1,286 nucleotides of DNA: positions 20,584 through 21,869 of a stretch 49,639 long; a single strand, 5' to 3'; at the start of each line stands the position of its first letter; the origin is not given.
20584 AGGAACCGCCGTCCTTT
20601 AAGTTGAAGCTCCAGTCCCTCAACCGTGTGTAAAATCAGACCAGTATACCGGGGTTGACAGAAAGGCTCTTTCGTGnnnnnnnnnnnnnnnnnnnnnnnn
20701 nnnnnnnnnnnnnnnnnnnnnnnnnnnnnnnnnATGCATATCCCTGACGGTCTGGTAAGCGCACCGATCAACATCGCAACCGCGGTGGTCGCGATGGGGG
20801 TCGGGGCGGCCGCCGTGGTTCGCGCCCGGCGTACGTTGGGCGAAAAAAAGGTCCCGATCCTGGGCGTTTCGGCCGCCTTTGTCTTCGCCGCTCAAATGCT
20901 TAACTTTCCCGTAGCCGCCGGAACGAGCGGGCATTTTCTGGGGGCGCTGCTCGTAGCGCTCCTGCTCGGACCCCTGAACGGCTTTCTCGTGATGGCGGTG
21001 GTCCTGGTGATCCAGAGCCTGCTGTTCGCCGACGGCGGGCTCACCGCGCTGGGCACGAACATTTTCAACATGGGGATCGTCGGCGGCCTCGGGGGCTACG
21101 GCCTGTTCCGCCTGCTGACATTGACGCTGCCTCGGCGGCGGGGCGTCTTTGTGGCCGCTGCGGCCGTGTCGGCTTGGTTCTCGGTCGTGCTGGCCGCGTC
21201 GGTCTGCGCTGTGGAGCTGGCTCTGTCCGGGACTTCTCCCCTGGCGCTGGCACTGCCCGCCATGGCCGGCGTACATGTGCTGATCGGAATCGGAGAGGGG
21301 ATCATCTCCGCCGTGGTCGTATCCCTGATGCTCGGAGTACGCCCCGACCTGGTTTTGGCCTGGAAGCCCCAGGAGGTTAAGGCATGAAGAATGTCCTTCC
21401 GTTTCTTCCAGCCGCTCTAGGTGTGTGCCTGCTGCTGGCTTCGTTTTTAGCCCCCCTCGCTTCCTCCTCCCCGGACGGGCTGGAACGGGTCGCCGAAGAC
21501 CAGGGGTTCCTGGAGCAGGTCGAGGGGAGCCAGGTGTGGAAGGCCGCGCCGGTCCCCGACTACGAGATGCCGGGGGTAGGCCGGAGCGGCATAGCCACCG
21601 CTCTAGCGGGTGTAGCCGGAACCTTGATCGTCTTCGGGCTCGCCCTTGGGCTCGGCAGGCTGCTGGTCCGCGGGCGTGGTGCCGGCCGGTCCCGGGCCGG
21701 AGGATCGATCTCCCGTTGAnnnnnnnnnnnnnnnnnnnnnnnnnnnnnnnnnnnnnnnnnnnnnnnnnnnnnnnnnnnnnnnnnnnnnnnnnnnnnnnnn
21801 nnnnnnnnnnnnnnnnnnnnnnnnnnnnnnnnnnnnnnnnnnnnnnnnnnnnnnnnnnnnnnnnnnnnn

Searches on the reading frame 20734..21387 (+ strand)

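Call 85: search_protein_families(library=pfam, proteins=[window:20734-21387:+], max_evalue=0.001)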
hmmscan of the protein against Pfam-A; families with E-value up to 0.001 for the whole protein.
window:20734-21387:+ (217 aa): 1 family
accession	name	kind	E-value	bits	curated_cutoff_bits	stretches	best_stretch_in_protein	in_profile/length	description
PF01891.21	CbiM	-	4.1e-58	197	23.1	1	2-206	1-205/205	Cobalt uptake substrate-specific transmembrane region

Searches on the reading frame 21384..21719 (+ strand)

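Call 85: search_protein_families(library=pfam, proteins=[window:21384-21719:+], max_evalue=0.001)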
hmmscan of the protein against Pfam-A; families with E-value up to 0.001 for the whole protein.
window:21384-21719:+ (111 aa): 1 family
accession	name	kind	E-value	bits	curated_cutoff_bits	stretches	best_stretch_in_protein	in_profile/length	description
PF13190.11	PDGLE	-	8.3e-18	64.5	27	1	7-95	3-101/102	PDGLE domain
